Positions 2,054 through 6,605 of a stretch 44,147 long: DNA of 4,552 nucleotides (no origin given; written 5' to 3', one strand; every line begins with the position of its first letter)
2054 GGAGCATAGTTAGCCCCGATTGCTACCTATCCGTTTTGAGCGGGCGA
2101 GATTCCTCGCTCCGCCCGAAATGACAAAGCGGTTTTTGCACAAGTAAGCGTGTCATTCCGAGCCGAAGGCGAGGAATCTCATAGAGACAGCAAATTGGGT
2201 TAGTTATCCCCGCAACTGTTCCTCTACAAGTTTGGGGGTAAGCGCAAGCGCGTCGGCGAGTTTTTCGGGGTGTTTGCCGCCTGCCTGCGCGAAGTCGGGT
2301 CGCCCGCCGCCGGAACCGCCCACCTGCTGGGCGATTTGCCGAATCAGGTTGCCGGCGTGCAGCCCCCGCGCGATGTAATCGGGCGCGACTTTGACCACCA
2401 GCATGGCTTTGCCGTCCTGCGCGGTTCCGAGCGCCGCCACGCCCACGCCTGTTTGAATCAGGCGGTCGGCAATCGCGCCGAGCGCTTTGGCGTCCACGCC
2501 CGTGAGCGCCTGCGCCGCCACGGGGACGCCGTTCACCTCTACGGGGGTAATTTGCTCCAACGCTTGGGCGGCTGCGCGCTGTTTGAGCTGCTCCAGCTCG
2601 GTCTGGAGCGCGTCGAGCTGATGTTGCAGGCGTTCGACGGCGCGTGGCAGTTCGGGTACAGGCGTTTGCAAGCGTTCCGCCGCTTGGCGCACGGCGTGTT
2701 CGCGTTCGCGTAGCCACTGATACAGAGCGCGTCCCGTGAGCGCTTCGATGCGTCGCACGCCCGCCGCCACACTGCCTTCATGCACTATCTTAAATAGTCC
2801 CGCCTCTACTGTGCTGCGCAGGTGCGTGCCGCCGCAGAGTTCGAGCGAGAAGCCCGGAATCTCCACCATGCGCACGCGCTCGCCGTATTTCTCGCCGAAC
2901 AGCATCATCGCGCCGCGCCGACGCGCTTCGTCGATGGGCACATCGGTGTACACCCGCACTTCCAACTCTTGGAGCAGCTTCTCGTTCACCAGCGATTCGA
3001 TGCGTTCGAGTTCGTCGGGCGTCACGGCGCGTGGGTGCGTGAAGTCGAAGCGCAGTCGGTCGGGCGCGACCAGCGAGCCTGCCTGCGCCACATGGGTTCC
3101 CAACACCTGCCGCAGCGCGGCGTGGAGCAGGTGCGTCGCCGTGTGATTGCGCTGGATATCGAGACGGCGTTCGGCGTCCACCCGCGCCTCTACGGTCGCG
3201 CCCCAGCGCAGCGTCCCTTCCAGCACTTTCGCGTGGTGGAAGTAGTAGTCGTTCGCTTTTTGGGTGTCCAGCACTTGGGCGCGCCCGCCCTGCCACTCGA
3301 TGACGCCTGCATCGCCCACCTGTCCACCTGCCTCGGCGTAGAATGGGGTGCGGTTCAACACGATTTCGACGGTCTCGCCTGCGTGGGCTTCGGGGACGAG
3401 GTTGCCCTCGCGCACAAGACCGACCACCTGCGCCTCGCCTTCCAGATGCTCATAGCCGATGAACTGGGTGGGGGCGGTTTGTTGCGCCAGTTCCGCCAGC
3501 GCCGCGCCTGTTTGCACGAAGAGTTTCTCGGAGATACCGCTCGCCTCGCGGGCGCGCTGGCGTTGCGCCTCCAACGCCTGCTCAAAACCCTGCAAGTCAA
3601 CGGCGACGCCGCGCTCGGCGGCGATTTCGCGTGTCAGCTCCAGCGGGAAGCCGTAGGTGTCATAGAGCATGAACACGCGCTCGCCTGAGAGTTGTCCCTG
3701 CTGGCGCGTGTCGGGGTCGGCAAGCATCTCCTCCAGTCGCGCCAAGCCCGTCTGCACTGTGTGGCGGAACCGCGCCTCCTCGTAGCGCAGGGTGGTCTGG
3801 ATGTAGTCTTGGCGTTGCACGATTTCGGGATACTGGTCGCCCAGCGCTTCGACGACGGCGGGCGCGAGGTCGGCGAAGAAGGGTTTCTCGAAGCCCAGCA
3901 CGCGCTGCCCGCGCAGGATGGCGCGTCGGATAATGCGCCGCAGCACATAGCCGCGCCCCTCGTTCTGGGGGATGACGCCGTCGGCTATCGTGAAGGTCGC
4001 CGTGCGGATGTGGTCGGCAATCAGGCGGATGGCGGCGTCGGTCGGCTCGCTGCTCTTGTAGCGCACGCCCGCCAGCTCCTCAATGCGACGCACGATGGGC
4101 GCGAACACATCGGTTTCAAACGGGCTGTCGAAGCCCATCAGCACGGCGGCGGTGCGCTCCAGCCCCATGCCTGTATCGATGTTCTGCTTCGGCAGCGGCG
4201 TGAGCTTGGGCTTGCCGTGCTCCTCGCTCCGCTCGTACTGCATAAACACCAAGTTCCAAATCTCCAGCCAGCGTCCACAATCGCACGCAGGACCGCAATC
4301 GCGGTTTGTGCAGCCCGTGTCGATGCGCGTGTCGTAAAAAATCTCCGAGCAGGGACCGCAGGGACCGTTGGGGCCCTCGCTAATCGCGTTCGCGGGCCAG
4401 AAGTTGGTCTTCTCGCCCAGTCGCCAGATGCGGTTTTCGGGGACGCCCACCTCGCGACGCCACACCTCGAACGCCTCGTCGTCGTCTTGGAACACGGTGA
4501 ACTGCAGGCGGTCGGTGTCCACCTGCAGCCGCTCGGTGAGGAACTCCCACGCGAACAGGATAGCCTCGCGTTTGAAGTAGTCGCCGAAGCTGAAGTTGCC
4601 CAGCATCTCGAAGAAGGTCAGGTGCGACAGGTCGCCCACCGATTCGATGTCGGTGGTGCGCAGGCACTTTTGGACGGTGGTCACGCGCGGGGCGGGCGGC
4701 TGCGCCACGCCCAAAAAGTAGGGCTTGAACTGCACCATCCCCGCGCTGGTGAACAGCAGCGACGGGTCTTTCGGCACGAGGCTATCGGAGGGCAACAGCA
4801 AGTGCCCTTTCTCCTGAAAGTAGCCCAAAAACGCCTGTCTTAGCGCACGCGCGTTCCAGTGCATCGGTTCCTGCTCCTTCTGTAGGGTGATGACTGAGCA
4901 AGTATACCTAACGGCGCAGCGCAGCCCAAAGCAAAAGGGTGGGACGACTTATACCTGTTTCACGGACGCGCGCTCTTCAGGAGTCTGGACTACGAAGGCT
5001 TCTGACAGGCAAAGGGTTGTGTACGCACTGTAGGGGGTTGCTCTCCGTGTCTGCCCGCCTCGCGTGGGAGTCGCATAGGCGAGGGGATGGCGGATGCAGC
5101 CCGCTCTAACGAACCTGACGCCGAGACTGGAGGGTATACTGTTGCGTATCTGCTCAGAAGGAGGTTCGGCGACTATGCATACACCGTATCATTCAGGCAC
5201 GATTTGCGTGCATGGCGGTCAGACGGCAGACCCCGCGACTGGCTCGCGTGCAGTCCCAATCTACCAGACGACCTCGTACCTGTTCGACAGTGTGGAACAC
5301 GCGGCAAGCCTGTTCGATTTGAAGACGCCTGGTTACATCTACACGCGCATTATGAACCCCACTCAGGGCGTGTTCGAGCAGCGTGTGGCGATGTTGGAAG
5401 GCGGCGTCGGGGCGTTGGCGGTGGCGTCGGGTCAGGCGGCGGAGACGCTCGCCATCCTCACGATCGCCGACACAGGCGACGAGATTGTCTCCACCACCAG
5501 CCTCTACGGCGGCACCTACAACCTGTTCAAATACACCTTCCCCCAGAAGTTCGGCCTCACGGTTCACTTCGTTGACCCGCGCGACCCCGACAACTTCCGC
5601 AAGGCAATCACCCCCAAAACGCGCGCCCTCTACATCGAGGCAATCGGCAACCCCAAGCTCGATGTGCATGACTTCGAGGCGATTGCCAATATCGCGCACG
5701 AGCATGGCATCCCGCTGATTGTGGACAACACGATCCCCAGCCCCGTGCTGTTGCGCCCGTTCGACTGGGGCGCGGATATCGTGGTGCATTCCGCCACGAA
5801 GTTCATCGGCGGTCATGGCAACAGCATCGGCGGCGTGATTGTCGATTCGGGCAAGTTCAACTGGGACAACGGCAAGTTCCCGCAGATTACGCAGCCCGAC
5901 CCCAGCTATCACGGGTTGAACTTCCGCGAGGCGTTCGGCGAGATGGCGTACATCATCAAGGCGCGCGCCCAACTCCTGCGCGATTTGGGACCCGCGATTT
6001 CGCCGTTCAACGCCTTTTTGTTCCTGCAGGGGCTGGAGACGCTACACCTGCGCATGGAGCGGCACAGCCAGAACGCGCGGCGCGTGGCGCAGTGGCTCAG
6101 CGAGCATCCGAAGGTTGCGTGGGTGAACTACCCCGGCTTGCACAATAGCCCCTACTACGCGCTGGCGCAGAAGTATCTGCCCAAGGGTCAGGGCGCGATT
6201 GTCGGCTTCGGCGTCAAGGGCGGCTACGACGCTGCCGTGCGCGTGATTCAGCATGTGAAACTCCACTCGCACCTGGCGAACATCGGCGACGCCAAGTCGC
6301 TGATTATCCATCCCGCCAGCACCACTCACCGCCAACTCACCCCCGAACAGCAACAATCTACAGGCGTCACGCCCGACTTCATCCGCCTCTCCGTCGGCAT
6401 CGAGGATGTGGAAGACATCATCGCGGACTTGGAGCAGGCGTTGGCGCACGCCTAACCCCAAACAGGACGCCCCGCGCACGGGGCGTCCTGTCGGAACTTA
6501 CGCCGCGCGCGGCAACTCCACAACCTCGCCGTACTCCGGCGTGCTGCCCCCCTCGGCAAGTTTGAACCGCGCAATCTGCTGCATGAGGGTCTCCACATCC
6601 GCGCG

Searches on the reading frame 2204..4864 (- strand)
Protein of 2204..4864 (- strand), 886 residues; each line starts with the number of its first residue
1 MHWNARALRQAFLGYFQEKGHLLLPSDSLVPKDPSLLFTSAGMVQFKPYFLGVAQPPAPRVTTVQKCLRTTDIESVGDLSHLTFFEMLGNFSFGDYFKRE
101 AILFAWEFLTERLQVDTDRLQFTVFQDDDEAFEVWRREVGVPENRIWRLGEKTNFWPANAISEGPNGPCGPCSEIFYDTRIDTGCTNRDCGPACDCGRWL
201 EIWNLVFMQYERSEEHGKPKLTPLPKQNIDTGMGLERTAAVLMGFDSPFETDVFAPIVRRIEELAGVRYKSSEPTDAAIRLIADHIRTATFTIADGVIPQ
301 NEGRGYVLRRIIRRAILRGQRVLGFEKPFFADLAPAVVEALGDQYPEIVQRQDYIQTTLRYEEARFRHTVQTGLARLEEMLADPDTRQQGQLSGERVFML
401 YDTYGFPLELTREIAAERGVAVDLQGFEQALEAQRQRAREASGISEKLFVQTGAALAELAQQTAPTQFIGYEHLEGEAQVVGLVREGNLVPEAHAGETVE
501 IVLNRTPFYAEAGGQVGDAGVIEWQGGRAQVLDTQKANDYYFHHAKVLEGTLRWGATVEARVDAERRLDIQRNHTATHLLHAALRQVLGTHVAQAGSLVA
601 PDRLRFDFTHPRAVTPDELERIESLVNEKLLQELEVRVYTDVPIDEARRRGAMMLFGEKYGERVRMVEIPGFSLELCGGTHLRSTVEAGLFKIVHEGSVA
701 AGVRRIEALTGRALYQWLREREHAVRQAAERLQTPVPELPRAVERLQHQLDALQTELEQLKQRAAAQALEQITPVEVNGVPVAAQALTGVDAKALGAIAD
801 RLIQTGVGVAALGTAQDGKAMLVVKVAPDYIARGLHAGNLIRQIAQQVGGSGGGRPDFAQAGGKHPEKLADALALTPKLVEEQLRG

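Call 80: search_protein_families(library=pfam, proteins=[window:2204-4864:-], max_evalue=0.000001)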
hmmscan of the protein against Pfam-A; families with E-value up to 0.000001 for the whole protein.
window:2204-4864:- (886 aa): 3 families
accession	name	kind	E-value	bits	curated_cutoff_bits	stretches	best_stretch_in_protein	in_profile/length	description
PF01411.24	tRNA-synt_2c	-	1.6e-194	647.9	30.3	1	8-566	2-552/552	tRNA synthetases class II (A)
PF02272.25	DHHA1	-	4.1e-17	62.9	25.9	1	780-876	2-96/102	DHHA1 domain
PF07973.19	tRNA_SAD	-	3.2e-14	53.1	24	1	664-707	1-44/44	Threonyl and Alanyl tRNA synthetase second additional domain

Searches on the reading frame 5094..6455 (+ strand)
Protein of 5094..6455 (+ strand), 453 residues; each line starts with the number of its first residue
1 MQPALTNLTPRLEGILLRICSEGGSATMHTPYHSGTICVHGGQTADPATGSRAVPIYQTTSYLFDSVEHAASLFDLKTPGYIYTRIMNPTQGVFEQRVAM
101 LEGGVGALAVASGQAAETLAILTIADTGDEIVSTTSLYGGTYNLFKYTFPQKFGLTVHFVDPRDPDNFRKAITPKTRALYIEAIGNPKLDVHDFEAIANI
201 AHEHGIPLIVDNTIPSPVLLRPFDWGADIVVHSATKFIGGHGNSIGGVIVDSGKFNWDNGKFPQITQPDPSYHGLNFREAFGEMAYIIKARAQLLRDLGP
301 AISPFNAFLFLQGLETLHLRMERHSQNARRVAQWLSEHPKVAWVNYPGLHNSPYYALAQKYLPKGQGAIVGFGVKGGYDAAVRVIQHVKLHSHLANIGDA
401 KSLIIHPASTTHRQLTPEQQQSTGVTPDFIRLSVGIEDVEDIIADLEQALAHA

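Call 80: search_protein_families(library=pfam, proteins=[window:5094-6455:+], max_evalue=0.000001)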
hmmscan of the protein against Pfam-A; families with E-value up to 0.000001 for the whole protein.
window:5094-6455:+ (453 aa): 2 families
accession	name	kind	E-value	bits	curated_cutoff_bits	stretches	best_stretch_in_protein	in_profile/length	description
PF01053.26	Cys_Met_Meta_PP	-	8.6e-142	472.6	27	1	36-450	2-380/381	Cys/Met metabolism PLP-dependent enzyme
PF01041.23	DegT_DnrJ_EryC1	-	5.7e-09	36.1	19.8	1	89-211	24-145/360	DegT/DnrJ/EryC1/StrS aminotransferase family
